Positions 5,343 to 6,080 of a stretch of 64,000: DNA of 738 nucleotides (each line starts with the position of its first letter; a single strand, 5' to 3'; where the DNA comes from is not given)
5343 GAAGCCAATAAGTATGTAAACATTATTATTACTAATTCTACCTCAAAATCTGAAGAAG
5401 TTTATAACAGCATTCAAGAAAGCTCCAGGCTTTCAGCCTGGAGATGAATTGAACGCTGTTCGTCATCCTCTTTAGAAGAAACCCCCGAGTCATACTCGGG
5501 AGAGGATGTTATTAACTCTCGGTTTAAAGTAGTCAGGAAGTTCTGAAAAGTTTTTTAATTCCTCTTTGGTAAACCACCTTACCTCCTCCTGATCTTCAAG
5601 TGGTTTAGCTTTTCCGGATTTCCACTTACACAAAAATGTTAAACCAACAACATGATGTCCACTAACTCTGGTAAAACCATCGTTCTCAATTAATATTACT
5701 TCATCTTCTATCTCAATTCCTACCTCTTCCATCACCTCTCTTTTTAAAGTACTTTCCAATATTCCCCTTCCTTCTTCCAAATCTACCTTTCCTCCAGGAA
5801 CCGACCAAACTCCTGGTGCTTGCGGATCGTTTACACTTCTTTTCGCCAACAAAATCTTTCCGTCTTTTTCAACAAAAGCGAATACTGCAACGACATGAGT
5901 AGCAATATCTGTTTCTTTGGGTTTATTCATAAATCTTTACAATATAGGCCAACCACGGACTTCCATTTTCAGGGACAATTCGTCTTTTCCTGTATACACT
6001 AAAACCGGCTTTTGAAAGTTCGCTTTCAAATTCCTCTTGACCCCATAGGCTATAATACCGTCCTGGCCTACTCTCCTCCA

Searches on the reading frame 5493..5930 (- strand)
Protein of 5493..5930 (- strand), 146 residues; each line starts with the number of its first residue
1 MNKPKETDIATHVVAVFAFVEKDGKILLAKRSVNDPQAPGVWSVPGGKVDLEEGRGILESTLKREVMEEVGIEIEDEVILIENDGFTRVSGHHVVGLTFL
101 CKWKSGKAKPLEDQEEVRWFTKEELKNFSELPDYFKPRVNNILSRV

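Call 54: search_protein_families(library=pfam, proteins=[window:5493-5930:-], max_evalue=0.001)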
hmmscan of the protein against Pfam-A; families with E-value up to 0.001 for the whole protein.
window:5493-5930:- (146 aa): 2 families
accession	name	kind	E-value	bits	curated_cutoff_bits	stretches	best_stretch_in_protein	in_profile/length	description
PF00293.34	NUDIX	-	4.1e-18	66.1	21.1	1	13-128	3-123/134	NUDIX domain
PF14815.12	NUDIX_4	-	5.3e-08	33.1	35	1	15-128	1-101/113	NUDIX domain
